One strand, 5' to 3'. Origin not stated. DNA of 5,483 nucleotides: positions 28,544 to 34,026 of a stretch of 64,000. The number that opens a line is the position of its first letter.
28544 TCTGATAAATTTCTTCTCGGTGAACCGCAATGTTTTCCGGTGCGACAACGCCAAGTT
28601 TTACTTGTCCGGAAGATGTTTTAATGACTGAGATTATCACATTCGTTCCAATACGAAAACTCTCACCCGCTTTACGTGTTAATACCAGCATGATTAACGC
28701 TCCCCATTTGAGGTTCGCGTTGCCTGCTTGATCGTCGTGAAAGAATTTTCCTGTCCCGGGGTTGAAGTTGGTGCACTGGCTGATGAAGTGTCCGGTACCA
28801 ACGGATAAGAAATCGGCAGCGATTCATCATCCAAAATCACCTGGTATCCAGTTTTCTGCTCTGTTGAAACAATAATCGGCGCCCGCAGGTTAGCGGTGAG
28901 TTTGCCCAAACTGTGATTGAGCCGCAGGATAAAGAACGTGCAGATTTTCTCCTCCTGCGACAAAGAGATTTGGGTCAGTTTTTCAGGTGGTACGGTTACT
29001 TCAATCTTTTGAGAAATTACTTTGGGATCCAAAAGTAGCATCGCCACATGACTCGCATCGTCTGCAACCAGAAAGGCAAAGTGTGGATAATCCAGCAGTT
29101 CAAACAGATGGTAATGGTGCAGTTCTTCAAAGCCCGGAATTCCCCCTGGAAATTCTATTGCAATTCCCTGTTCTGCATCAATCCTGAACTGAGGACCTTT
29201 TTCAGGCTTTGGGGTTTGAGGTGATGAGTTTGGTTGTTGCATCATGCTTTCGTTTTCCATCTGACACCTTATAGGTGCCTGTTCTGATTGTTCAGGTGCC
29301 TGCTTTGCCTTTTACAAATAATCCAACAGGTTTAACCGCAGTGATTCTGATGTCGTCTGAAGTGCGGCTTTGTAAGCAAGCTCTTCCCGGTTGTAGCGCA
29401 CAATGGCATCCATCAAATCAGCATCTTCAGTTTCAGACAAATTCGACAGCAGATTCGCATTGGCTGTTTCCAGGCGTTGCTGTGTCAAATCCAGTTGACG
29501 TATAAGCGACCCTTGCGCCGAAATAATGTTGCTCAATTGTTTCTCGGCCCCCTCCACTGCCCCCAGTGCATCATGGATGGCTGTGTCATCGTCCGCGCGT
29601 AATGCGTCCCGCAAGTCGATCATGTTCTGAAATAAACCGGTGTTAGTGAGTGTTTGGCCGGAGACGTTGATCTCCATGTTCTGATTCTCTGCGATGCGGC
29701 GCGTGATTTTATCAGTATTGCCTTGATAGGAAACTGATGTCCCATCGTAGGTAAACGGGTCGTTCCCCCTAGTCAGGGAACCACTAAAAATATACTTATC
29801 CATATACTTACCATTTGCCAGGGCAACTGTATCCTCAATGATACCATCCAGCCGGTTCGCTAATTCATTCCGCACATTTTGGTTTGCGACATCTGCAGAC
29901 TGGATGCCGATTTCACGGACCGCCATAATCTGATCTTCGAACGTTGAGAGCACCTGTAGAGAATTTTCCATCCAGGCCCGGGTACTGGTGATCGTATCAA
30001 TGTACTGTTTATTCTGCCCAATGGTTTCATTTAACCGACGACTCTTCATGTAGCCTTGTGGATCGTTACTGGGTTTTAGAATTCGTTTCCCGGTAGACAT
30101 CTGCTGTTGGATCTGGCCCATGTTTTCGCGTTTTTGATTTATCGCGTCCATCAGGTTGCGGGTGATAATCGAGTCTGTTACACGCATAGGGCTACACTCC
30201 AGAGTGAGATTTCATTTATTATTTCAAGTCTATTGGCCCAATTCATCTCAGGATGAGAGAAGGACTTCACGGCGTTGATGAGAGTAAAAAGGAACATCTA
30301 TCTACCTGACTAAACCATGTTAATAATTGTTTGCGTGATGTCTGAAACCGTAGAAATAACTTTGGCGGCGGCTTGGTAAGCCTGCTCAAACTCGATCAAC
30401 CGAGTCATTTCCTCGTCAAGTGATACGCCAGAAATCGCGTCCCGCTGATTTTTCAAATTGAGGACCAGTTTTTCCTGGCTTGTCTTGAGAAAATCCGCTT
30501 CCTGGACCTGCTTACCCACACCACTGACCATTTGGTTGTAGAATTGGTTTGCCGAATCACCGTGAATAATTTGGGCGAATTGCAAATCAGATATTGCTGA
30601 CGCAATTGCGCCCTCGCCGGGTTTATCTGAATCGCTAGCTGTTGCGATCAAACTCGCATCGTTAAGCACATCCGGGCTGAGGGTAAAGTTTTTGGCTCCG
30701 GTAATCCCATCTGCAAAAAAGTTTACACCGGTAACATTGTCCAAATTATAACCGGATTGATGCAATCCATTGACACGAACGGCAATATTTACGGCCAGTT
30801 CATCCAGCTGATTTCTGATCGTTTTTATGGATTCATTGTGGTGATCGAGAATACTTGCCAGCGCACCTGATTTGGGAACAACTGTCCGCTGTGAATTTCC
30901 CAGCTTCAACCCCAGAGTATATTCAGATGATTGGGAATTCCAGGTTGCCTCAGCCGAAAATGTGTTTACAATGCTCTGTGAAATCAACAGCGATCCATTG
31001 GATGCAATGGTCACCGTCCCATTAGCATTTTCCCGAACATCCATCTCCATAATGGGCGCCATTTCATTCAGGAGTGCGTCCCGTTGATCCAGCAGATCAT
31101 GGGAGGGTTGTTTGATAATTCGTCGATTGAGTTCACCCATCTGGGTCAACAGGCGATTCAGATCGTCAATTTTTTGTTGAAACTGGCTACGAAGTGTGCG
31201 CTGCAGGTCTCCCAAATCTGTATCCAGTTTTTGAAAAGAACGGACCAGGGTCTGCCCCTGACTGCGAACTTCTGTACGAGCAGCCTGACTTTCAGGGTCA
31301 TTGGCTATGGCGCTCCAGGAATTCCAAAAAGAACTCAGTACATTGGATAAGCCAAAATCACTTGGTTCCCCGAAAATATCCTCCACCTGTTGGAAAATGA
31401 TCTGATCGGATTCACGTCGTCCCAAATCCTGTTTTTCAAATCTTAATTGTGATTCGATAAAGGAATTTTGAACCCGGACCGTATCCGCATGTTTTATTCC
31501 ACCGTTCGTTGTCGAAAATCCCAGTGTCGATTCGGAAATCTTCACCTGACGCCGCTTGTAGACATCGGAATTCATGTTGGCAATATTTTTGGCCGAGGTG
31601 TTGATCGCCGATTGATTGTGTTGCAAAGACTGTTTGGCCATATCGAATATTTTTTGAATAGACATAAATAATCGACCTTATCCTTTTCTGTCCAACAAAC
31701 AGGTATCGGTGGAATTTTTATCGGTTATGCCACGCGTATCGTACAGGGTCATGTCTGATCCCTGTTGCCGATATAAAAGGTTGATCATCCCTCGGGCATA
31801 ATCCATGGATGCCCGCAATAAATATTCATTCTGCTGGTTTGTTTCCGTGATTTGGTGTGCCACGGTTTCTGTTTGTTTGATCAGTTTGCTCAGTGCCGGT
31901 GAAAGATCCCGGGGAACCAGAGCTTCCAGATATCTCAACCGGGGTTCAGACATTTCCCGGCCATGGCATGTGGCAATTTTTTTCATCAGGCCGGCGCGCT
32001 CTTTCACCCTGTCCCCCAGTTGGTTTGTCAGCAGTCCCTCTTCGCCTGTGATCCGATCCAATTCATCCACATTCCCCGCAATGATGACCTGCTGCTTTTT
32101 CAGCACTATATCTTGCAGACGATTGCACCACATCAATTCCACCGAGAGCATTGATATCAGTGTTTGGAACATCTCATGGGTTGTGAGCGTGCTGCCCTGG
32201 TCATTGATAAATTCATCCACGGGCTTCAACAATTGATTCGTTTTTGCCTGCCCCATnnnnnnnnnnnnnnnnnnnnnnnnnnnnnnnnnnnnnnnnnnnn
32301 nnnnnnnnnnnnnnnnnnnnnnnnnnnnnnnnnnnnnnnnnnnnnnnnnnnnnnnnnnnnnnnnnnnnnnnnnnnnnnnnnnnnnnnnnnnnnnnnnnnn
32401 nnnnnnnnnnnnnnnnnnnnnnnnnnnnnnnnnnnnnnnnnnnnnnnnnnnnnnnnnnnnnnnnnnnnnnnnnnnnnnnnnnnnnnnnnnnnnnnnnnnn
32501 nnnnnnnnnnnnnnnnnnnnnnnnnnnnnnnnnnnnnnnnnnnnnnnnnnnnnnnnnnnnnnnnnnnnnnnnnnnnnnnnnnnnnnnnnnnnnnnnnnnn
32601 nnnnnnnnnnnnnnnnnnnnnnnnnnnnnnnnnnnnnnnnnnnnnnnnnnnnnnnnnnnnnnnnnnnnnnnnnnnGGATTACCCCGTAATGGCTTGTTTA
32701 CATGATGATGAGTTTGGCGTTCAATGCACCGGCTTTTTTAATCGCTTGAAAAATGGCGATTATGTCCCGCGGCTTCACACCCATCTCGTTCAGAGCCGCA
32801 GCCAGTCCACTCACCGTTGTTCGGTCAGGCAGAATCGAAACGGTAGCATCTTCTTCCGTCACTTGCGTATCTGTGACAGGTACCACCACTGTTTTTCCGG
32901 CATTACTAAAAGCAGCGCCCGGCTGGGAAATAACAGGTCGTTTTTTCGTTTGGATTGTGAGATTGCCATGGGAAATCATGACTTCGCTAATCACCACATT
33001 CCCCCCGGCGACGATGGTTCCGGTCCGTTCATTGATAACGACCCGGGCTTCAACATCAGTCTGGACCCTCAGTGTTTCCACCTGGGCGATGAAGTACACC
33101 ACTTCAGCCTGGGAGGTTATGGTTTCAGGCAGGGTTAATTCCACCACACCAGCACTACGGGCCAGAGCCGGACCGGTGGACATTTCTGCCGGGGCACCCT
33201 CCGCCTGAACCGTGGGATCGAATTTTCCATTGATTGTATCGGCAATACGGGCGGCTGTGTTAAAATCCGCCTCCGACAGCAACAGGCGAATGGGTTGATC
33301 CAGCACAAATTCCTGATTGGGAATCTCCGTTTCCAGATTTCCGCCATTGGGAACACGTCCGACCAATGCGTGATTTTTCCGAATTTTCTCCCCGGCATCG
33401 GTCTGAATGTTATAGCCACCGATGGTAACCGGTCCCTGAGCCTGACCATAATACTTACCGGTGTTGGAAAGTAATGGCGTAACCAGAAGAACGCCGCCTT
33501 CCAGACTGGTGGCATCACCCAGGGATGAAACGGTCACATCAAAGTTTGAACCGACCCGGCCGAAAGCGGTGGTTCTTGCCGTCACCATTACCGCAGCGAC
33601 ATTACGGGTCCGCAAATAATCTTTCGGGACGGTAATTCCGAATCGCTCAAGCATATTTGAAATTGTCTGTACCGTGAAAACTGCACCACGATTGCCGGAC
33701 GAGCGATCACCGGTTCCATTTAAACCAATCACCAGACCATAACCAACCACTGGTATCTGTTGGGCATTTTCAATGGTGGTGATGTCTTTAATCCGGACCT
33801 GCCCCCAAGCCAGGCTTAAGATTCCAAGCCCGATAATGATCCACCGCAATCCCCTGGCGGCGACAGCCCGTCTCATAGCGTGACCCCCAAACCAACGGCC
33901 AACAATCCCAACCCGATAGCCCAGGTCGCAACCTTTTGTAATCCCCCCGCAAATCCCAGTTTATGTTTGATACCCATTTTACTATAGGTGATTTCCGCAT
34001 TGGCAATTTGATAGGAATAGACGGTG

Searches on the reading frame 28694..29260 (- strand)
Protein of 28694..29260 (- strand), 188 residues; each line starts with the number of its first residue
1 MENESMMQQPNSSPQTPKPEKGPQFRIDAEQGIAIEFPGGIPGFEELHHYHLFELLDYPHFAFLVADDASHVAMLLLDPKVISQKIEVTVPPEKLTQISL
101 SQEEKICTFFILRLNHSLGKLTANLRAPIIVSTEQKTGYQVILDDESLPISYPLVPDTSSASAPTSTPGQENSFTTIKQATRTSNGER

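Call 74: search_protein_families(library=pfam, proteins=[window:28694-29260:-], max_evalue=0.00001)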
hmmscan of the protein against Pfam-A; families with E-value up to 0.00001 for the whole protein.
window:28694-29260:- (188 aa): 1 family
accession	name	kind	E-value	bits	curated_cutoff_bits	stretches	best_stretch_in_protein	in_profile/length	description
PF02623.20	FliW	-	1.1e-25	90.2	25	1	35-154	1-122/122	FliW protein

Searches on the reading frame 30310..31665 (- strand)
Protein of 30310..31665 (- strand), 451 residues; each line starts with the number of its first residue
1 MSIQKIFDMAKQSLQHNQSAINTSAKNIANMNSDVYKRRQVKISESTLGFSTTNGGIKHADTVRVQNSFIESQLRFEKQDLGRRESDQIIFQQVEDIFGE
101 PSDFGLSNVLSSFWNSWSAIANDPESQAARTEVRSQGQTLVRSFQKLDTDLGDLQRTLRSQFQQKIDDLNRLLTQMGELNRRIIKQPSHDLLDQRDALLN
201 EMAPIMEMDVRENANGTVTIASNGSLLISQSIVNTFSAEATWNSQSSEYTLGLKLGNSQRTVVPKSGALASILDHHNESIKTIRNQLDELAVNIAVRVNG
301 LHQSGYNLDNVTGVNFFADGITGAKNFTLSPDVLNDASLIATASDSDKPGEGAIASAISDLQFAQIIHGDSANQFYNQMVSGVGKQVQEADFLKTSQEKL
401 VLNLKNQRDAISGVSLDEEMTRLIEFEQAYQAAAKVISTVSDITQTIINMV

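Call 74: search_protein_families(library=pfam, proteins=[window:30310-31665:-], max_evalue=0.00001)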
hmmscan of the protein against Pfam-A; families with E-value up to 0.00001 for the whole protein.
window:30310-31665:- (451 aa): 2 families
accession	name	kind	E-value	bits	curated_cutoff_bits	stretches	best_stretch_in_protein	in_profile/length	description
PF22638.1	FlgK_D1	-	8.2e-53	179.8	28.6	1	92-317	2-233/233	Flagellar hook-associated protein FlgK helical domain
PF06429.18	Flg_bbr_C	-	9.1e-13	47.9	23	1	411-450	7-46/46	Flagellar basal body rod FlgEFG protein C-terminal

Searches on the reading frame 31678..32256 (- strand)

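Call 75: search_protein_families(library=pfam, proteins=[window:31678-32256:-], max_evalue=0.00001)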
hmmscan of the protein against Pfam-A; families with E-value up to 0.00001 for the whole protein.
window:31678-32256:- (192 aa): 1 family
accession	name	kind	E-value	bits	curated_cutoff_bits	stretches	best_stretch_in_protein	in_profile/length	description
PF05130.17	FlgN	-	2.8e-19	70.4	30.5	1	29-176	1-143/147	FlgN protein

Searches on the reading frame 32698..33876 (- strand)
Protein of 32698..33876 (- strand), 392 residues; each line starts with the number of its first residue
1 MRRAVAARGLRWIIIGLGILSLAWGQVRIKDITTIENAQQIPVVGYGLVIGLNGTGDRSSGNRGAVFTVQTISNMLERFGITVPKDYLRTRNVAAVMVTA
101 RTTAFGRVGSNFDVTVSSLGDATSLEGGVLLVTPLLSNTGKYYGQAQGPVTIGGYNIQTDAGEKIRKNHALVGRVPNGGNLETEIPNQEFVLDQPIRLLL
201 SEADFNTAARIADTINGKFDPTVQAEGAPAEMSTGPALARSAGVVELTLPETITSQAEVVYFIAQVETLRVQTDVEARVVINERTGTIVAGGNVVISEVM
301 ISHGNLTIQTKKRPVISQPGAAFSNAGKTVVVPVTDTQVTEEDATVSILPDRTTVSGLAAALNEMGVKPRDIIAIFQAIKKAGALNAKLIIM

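Call 75: search_protein_families(library=pfam, proteins=[window:32698-33876:-], max_evalue=0.00001)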
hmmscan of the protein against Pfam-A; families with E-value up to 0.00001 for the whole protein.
window:32698-33876:- (392 aa): 1 family
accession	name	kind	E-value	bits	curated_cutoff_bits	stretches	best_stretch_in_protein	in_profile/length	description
PF02119.21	FlgI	-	3.1e-113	378.6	25.3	1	28-391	1-343/343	Flagellar P-ring protein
